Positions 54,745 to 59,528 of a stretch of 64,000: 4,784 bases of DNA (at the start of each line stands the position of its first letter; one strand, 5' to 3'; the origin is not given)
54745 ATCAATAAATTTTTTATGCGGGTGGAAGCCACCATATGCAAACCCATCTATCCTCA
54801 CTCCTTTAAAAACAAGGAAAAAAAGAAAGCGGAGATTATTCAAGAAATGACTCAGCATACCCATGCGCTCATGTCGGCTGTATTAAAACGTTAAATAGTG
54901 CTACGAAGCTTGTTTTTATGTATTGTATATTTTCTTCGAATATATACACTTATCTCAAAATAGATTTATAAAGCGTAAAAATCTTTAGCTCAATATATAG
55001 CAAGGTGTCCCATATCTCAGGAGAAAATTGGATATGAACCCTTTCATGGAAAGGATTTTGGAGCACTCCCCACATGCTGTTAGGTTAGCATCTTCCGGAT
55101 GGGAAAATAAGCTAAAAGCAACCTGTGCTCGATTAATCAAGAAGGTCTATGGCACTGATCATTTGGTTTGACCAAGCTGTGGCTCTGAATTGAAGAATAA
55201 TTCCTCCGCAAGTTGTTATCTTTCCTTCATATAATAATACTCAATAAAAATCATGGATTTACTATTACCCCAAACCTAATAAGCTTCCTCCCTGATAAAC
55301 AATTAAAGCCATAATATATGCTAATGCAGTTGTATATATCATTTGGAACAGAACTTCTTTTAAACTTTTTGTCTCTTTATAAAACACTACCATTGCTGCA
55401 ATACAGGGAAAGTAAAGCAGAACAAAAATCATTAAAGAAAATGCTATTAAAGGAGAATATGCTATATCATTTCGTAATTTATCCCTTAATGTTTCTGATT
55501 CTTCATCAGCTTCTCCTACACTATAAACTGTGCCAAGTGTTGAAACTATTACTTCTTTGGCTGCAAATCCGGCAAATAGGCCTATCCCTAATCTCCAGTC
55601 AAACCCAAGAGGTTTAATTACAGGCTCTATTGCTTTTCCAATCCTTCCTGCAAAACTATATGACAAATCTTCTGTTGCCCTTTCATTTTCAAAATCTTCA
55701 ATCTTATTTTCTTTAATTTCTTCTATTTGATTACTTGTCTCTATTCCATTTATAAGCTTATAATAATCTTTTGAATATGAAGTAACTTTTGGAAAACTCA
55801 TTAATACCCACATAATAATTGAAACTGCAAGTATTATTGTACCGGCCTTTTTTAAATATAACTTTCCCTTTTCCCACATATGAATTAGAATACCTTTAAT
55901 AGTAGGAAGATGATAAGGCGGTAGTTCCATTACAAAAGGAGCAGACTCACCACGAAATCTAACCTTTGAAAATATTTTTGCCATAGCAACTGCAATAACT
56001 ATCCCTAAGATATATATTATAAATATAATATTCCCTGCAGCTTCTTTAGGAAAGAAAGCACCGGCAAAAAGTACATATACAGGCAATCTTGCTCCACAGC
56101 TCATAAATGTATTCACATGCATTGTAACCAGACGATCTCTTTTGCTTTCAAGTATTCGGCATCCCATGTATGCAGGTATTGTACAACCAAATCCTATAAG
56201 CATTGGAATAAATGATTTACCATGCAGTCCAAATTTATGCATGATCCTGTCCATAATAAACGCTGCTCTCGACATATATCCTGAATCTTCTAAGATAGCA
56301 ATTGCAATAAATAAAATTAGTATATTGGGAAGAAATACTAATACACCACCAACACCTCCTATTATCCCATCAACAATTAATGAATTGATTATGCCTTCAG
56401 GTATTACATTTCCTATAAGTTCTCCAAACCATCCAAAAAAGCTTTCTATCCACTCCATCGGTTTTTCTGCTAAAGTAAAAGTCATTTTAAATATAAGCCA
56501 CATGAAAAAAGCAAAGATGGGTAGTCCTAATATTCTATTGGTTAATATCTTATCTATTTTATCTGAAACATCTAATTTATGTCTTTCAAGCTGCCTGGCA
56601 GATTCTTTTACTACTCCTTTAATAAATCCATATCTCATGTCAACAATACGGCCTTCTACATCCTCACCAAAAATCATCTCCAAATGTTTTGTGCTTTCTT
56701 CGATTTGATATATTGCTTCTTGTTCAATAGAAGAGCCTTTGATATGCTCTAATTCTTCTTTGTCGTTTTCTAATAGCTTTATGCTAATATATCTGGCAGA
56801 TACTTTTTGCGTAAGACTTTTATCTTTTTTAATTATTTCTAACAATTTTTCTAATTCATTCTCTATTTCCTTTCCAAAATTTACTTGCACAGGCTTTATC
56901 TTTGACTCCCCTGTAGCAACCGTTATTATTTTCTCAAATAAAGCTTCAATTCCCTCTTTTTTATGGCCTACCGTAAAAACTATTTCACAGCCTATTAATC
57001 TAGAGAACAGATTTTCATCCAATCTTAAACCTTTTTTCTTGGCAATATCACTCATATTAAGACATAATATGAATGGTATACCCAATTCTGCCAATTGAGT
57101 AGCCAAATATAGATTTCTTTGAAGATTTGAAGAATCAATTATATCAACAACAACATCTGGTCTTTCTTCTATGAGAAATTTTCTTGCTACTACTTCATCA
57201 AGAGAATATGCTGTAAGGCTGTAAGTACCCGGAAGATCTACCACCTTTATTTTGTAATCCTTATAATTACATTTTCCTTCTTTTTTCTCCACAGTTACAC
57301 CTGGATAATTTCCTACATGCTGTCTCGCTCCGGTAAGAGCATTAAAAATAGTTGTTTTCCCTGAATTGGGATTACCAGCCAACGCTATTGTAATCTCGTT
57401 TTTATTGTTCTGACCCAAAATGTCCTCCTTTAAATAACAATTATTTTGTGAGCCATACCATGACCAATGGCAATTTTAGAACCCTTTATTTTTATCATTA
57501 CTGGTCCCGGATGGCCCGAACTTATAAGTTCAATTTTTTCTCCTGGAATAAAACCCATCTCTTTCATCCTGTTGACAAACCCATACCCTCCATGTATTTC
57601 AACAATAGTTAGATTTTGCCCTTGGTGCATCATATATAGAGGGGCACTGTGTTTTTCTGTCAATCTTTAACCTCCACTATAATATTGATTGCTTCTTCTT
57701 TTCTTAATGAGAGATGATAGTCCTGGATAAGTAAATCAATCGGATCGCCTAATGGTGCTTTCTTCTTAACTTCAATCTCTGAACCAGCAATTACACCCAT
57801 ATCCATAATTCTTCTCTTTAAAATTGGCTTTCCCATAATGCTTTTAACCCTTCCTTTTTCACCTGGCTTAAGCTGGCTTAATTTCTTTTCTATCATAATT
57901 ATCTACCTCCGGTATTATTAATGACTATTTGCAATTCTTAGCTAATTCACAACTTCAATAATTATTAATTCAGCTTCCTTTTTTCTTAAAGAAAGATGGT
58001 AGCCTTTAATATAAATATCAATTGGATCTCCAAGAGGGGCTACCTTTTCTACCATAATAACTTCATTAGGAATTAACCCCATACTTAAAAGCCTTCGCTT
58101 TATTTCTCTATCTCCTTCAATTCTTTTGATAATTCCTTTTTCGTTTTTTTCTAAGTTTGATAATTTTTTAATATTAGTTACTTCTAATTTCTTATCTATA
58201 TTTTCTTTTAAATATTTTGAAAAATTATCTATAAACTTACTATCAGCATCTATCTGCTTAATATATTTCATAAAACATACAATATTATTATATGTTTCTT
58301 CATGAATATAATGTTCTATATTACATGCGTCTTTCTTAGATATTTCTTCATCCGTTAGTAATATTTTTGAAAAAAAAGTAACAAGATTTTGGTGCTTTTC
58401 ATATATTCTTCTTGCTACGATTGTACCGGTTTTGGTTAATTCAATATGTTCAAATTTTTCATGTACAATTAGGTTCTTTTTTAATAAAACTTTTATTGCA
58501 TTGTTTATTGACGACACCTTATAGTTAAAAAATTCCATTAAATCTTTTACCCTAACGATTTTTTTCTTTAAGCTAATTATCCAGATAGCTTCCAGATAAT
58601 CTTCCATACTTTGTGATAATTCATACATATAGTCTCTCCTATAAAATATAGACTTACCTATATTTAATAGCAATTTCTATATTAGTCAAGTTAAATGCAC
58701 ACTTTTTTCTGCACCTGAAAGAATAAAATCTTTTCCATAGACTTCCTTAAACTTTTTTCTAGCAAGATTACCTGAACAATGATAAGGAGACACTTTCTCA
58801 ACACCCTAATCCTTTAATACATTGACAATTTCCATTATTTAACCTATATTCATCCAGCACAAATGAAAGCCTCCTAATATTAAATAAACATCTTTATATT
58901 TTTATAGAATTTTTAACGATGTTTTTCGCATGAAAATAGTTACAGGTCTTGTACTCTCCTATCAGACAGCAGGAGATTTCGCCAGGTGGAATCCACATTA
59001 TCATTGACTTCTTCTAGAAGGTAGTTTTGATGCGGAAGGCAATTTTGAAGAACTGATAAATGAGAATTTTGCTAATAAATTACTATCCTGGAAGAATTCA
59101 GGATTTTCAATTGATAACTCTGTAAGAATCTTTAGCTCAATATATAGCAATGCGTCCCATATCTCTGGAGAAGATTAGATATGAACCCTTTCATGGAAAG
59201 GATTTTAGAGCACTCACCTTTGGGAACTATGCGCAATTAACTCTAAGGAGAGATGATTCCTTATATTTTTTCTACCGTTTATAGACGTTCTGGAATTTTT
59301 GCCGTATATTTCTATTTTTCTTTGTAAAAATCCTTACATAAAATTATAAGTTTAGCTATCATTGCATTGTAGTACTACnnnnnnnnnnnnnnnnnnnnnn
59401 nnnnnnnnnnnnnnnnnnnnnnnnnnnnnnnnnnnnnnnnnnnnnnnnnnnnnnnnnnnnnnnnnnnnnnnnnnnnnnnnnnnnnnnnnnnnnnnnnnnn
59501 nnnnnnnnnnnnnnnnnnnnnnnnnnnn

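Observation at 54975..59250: Very AT-rich DtxR-feoA-feoA-feoB iron-uptake island bracketed by a ~90-bp direct repeat that is part of IS91 remnants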

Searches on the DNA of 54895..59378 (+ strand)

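Call 65: search_dna_similar(query=window:54895-59378:+, collection=plasmids, mode=distant, max_rows=8)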
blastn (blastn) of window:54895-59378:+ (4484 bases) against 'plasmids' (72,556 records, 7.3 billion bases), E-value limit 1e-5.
Records with a match: 23; places in all: 24; records where one place covers at least 80% of the query: 0.
Best place of each record, by identity: 60-80% 23.
By first word of the organism name: Clostridium 7; Prevotella 2; Staphylococcus 2; Listeria 2; Parabacteroides 1; Roseburia 1; Bacillus 1; Acaryochloris 1; Nostoc 1; Fusobacterium 1; and 4 more.
By predicted mobility (MOB-suite, as given by PLSDB): non-mobilizable 22; conjugative 1.
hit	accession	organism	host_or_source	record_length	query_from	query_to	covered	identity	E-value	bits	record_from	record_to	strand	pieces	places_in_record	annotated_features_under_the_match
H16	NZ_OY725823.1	Parabacteroides distasonis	-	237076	1148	1480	7%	67.4%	2e-17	101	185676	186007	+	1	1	feoB: ferrous iron transport protein B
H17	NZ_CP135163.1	Roseburia sp. 831b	Sus scrofa domesticus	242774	2175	2495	7%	67.4%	2e-16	97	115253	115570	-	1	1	feoB: ferrous iron transport protein B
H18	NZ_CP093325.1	Bacillus sp. N5-665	whole organism,peat soil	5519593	1152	1462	7%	65.6%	6e-11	80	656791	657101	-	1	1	none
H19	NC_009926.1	Acaryochloris marina MBIC11017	-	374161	1155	1398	5%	72.2%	5e-25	126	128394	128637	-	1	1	feoB: Fe(2+) transporter permease subunit FeoB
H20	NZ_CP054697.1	Nostoc edaphicum CCNP1411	-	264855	1155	1399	5%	70.0%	6e-17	99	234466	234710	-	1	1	feoB: Fe(2+) transporter permease subunit FeoB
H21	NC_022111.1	Prevotella sp. oral taxon 299 str. F0039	Homo sapiens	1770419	1277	1482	5%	72.9%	8e-22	114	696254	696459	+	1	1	none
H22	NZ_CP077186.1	Fusobacterium animalis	Homo sapiens,resected colorectal tumor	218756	1289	1486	4%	73.1%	1e-19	107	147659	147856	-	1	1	feoB: ferrous iron transport protein B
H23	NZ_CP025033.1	Staphylococcus haemolyticus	Whole organism,air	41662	1280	1477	4%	70.1%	1e-14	92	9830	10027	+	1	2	feoB: ferrous iron transport protein B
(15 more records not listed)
